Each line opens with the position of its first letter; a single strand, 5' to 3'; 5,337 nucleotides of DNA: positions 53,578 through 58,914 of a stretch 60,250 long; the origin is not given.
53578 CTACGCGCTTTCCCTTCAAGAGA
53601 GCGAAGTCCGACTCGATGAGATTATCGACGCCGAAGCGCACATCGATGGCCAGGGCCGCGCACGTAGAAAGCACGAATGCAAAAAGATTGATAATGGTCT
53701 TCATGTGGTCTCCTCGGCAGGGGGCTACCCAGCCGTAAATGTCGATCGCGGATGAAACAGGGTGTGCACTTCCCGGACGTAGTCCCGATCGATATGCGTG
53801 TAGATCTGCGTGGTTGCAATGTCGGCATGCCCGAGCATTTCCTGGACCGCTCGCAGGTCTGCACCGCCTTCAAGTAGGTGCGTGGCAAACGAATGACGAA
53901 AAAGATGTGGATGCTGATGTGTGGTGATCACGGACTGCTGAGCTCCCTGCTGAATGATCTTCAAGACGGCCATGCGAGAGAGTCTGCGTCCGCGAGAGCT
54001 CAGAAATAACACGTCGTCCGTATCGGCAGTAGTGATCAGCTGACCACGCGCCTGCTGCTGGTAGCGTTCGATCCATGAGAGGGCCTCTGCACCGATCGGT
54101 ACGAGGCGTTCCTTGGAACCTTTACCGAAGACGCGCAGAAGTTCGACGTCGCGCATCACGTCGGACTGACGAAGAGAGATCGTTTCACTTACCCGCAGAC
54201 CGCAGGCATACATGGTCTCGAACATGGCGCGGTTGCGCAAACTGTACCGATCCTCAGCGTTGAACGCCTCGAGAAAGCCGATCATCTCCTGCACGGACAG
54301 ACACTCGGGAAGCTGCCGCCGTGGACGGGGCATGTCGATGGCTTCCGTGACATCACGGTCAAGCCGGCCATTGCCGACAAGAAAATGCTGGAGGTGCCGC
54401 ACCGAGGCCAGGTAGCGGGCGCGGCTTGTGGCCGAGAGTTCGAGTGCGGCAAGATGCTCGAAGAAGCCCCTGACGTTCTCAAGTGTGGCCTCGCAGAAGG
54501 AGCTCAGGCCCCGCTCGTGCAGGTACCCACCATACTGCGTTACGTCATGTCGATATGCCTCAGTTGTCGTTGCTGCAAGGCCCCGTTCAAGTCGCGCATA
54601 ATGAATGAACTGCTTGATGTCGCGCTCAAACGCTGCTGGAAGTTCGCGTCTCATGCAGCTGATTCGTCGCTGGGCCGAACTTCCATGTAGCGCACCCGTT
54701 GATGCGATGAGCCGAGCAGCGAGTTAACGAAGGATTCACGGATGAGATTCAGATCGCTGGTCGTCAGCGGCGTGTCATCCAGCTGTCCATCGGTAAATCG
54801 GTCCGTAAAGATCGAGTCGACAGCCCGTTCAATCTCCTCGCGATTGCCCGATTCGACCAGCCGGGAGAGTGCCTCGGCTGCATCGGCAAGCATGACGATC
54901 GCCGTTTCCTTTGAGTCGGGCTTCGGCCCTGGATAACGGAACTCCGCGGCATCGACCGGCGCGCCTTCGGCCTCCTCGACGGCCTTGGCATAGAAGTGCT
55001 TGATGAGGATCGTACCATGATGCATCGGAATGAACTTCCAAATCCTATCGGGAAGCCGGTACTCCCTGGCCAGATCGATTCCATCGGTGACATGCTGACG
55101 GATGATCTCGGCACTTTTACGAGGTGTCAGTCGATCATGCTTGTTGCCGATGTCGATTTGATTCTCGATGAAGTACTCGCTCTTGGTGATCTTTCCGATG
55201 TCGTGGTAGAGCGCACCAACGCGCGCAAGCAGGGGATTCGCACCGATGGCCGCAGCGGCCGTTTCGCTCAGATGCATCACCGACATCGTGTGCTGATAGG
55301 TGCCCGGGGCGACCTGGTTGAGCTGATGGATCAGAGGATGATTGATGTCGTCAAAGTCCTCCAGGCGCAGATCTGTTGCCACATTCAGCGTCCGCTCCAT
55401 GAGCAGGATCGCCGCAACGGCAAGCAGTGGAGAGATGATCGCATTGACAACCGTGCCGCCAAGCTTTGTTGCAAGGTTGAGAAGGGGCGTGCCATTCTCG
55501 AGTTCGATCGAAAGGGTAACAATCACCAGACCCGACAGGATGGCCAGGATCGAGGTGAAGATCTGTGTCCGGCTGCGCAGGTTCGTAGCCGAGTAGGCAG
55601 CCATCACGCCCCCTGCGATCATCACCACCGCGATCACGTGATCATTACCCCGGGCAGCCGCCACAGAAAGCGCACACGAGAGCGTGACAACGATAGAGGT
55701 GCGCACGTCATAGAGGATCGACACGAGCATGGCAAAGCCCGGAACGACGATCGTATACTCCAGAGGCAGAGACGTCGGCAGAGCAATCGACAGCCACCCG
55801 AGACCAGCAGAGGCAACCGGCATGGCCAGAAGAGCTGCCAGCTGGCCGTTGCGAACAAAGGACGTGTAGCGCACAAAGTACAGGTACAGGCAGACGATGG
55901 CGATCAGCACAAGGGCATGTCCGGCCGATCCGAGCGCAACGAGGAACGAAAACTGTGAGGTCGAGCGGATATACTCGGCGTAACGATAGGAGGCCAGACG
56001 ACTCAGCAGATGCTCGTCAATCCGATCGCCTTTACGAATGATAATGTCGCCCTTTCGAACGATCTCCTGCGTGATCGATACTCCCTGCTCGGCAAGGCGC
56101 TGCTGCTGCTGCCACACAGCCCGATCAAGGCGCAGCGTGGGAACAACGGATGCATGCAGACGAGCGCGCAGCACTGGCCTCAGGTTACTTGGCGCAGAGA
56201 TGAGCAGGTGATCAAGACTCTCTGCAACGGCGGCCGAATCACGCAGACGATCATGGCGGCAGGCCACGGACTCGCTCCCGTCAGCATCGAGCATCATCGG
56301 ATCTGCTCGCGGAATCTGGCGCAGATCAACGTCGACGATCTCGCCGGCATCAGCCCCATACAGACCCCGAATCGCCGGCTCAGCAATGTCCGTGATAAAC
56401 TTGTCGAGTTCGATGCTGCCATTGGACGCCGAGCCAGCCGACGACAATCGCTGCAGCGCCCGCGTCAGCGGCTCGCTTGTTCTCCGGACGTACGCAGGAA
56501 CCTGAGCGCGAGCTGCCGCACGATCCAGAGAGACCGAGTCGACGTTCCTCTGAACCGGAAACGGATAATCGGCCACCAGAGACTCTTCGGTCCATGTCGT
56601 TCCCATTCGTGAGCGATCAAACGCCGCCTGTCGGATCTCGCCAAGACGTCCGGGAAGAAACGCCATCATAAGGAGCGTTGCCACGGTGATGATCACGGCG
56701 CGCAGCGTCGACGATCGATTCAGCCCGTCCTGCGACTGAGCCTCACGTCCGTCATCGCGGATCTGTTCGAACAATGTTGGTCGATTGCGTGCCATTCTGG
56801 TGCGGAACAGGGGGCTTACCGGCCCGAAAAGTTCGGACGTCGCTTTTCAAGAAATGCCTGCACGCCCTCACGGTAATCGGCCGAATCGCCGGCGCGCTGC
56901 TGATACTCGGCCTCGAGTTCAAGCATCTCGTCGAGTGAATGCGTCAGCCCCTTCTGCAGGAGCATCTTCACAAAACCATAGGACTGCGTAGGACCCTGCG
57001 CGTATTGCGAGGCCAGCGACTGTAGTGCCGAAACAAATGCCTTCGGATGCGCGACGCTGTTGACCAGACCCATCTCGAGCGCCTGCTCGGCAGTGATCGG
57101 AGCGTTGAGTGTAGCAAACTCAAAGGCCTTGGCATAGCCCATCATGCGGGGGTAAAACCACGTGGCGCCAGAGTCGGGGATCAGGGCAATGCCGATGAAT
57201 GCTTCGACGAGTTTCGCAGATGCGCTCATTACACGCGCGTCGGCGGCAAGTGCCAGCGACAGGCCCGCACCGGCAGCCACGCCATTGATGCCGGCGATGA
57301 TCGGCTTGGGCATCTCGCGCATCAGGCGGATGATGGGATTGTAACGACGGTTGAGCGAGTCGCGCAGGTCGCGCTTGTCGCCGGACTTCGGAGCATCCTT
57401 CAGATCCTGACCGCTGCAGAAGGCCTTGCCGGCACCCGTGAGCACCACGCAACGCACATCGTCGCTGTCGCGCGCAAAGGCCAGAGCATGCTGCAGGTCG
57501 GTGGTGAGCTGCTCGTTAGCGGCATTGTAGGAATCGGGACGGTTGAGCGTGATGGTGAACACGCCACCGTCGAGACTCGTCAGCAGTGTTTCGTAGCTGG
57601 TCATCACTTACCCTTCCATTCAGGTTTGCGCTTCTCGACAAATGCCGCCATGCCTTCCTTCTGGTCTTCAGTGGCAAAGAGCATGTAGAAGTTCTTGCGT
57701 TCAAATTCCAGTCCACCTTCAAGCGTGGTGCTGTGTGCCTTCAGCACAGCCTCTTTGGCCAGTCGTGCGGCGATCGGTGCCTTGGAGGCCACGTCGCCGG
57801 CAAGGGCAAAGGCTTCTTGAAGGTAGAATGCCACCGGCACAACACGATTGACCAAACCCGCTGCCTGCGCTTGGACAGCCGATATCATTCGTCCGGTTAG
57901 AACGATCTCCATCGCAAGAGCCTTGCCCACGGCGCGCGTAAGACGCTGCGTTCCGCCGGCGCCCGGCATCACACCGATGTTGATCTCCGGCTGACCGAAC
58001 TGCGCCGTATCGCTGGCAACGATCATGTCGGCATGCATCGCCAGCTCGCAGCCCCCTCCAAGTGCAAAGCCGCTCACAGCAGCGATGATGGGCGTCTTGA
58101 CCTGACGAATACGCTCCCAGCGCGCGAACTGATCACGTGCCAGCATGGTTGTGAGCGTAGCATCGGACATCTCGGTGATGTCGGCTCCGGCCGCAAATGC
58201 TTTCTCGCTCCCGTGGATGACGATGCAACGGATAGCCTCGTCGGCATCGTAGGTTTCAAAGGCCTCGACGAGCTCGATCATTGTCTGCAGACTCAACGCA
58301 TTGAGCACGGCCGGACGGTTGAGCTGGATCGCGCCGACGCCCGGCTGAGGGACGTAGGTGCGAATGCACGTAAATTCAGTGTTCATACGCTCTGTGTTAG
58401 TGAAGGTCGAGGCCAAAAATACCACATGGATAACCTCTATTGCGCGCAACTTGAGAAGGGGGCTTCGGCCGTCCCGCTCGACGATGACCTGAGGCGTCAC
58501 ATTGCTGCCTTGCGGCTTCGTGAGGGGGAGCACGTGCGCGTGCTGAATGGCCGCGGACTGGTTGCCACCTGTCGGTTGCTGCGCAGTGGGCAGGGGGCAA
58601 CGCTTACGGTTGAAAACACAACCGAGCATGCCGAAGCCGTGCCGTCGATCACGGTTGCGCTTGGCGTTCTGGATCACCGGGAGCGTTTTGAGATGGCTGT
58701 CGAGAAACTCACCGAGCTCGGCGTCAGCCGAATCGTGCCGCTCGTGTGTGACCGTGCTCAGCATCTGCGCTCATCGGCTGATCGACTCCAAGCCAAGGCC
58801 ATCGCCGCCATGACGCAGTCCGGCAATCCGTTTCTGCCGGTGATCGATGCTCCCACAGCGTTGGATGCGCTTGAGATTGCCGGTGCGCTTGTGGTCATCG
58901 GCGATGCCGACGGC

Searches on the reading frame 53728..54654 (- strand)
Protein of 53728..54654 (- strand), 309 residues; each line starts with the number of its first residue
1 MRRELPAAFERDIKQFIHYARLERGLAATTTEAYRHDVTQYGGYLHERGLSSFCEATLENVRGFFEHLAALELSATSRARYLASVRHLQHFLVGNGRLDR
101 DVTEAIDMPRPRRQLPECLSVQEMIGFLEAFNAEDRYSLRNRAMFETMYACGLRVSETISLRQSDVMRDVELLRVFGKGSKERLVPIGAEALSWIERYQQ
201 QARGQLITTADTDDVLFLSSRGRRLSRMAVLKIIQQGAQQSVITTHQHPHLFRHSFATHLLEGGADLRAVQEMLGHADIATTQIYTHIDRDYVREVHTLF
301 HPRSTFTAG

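Call 75: search_protein_families(library=pfam, proteins=[window:53728-54654:-], max_evalue=0.00001)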
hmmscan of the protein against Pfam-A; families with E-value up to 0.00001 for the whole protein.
window:53728-54654:- (309 aa): 2 families
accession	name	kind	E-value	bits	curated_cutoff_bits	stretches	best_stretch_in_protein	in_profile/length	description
PF00589.27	Phage_integrase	-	2.1e-44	151.8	27.1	1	130-289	14-169/172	Phage integrase family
PF02899.23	Phage_int_SAM_1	-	1.1e-17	64.5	22.3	1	13-93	1-80/83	Phage integrase, N-terminal SAM-like domain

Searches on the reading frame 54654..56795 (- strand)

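Call 75: search_protein_families(library=pfam, proteins=[window:54654-56795:-], max_evalue=0.00001)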
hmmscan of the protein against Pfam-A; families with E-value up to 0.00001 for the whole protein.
window:54654-56795:- (714 aa): 3 families
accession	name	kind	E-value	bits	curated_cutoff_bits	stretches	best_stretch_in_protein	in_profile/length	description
PF07698.17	7TM-7TMR_HD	-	8.5e-18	65.4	29.4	1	285-474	2-190/190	7TM receptor with intracellular HD hydrolase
PF01966.28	HD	-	1.9e-17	64.1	22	1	499-642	1-115/116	HD domain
PF07697.16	7TMR-HDED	-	8.4e-09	36.2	27.6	1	188-271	137-221/224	7TM-HD extracellular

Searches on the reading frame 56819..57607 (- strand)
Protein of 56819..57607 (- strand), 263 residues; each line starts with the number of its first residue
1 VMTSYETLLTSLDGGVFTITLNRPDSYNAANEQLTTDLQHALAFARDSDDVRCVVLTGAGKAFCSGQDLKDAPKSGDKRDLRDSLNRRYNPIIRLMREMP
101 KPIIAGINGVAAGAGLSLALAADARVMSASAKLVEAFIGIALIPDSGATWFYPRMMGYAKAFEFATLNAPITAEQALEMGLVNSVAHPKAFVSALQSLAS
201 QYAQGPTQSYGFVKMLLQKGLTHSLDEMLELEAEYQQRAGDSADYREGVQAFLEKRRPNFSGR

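Call 75: search_protein_families(library=pfam, proteins=[window:56819-57607:-], max_evalue=0.00001)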
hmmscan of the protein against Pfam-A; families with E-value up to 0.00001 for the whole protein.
window:56819-57607:- (263 aa): 2 families
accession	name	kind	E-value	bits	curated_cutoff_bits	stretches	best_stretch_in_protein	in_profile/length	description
PF00378.25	ECH_1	-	7.5e-57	193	27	1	14-262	4-250/251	Enoyl-CoA hydratase/isomerase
PF16113.10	ECH_2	-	1.9e-34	120.1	27.2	1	18-200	3-186/335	Enoyl-CoA hydratase/isomerase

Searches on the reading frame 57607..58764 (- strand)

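Call 75: search_protein_families(library=pfam, proteins=[window:57607-58764:-], max_evalue=0.00001)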
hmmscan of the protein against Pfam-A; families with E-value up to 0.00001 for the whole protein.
window:57607-58764:- (386 aa): 2 families
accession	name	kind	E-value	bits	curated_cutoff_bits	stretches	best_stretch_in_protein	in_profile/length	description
PF00378.25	ECH_1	-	2.6e-78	263.2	27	1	141-385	4-250/251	Enoyl-CoA hydratase/isomerase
PF16113.10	ECH_2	-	5e-40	138.4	27.2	1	143-311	1-174/335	Enoyl-CoA hydratase/isomerase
